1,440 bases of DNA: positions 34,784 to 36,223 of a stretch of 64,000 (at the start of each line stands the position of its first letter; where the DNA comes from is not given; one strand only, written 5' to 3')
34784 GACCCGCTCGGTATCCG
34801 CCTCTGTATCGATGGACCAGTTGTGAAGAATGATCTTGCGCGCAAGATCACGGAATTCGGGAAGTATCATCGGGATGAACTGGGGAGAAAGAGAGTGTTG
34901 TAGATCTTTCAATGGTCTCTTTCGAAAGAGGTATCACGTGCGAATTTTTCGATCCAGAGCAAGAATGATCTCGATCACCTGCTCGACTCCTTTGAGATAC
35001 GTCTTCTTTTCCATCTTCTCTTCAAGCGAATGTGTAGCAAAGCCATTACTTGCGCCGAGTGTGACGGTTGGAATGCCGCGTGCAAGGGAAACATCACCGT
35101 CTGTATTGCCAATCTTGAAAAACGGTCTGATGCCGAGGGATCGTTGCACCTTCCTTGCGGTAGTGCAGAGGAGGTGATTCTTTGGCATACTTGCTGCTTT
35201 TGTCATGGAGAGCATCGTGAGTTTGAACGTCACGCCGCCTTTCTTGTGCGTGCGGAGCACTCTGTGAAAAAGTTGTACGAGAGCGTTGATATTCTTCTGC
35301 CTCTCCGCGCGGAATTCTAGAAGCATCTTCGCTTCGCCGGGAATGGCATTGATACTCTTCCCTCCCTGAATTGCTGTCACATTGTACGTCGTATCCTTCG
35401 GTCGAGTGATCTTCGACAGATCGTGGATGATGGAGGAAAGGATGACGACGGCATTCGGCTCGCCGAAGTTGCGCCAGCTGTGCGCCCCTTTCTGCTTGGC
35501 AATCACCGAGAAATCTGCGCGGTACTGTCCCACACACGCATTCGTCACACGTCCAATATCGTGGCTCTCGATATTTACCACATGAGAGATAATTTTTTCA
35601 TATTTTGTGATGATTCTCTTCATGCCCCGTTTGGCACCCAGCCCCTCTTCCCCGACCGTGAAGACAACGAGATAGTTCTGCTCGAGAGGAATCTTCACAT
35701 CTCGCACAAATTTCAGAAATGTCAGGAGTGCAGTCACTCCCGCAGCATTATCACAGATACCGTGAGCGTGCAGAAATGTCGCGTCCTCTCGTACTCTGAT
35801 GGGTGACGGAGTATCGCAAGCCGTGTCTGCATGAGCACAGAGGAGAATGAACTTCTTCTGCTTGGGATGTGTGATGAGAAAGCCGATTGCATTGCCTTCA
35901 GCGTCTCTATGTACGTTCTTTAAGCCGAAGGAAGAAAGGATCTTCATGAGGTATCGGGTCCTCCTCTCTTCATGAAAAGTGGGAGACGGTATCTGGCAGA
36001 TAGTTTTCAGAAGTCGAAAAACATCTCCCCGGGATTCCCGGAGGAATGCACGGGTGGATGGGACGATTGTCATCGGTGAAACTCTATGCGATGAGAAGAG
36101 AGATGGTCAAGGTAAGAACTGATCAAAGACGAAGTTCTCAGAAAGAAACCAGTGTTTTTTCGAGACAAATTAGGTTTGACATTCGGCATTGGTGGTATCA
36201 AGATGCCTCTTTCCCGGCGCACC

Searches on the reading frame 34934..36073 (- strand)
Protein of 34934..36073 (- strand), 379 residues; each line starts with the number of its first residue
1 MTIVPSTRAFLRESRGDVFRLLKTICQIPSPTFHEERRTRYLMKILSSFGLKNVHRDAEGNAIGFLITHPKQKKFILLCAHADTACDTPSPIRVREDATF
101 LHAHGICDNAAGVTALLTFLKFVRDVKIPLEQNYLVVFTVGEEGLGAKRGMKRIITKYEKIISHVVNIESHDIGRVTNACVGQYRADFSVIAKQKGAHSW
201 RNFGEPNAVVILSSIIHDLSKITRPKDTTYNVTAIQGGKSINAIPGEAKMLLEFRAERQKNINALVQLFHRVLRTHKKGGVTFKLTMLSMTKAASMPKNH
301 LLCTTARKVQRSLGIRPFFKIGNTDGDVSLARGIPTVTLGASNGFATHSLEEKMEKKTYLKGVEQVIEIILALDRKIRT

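Call 3: search_protein_families(library=pfam, proteins=[window:34934-36073:-], max_evalue=0.01)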
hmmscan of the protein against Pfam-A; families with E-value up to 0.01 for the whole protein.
window:34934-36073:- (379 aa): 3 families
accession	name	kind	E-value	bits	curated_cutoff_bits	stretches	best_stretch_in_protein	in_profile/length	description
PF07687.19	M20_dimer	-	2e-12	47.5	21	1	188-279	9-105/107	Peptidase dimerisation domain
PF01546.33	Peptidase_M20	-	2.9e-12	47.4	24.6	1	78-370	2-204/206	Peptidase family M20/M25/M40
PF04389.22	Peptidase_M28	-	1.2e-07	32.1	21.3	1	70-180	8-104/193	Peptidase family M28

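Call 4: search_protein_families(library=ncbifam, proteins=[window:34934-36073:-], max_evalue=0.01)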
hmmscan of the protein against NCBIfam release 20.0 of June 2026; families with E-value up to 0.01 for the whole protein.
window:34934-36073:- (379 aa): 41 families (the best 25 are shown)
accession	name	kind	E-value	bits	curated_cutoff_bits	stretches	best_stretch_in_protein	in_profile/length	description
TIGR01900.1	dapE-gram_pos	equivalog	5.2e-24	84.8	304.2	1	17-360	4-340/351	succinyl-diaminopimelate desuccinylase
TIGR01883.1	PepT-like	hypoth_equivalog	2.8e-22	79.2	274.25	1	24-370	8-360/361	peptidase T-like protein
TIGR01902.1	dapE-lys-deAc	subfamily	8.4e-20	71.3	163.1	1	21-373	2-337/340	N-acetyl-ornithine/N-acetyl-lysine deacetylase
NF005602.0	PRK07338.1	equivalog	1.3e-19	70.1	357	1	65-355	86-381/409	hydrolase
TIGR01910.1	DapE-ArgE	subfamily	3e-19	69.5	217.6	1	20-361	2-369/373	ArgE/DapE family deacylase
NF006365.0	PRK08588.1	subfamily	2.7e-17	63.2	289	1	19-370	10-377/383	succinyl-diaminopimelate desuccinylase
NF009555.0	PRK13004.1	equivalog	7.5e-15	54.7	321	1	13-225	12-223/399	YgeY family selenium metabolism-linked hydrolase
TIGR01893.1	aa-his-dipept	subfamily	7.8e-15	54.5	343.75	2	17-193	5-187/478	beta-Ala-His dipeptidase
NF006399.0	PRK08651.1-2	equivalog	7.9e-14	51.5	381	2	227-367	261-397/405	succinyl-diaminopimelate desuccinylase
NF003367.0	PRK04443.1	equivalog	8.7e-14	51.6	363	1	15-370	6-342/349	[LysW]-lysine hydrolase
NF004788.0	PRK06133.1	subfamily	8.9e-13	47.9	349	1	71-317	104-352/417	glutamate carboxypeptidase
NF005678.0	PRK07473.1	equivalog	9.4e-13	47.9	386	1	56-359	57-361/376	M20/M25/M40 family metallo-hydrolase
NF058540.1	Ncarbamyl_ErtE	equivalog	2.9e-12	45.9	520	2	167-376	202-417/418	N-carbamyl-l-glutamate amidohydrolase ErtE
TIGR03526.1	selenium_YgeY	hypoth_equivalog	3.1e-11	42.8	321.5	1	14-223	11-219/395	YgeY family selenium metabolism-linked hydrolase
TIGR01892.1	AcOrn-deacetyl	equivalog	2.4e-10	40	297.7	1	72-354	57-349/365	acetylornithine deacetylase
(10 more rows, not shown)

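Call 73: search_solved_structures(query=window:34934-36073:-, max_evalue=1e-8)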
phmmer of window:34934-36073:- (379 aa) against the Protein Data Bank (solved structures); distinct sequences matched with E-value up to 1e-8: 2.
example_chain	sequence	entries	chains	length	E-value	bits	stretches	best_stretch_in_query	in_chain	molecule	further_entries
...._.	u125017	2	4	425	4.1e-46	160.7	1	23-372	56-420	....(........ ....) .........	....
3rza_A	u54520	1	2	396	1.4e-11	47.1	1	76-375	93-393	tripeptidase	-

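Call 75: search_solved_structures(query=window:34934-36073:-, max_evalue=1e-20, show_alignments=1)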
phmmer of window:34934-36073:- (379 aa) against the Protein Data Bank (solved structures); distinct sequences matched with E-value up to 1e-20: 1.
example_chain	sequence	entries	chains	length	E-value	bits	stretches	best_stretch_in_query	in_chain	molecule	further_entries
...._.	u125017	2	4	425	4.1e-46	160.7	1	23-372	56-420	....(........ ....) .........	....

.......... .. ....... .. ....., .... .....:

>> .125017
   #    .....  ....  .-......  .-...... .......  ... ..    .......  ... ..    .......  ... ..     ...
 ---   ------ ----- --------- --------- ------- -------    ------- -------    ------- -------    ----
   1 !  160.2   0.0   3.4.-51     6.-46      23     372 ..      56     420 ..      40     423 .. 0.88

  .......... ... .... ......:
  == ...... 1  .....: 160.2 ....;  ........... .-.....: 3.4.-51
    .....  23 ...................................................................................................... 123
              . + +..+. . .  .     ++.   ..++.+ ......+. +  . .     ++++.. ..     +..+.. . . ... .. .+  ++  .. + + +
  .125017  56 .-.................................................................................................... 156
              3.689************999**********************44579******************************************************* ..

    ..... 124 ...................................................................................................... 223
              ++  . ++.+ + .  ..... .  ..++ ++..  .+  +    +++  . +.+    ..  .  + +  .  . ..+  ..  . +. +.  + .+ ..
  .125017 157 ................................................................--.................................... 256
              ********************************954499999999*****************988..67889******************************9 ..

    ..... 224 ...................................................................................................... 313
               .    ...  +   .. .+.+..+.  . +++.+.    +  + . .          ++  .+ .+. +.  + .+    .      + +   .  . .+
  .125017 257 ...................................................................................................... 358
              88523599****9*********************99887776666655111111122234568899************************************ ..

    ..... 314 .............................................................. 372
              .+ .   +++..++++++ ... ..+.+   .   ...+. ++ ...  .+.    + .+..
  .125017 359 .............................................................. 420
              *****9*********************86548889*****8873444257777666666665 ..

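Call 79: search_protein_families(library=padloc, proteins=[window:34934-36073:-], max_evalue=0.001)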
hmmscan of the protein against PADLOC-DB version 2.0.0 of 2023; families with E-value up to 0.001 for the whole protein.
window:34934-36073:- (379 aa): 0 families
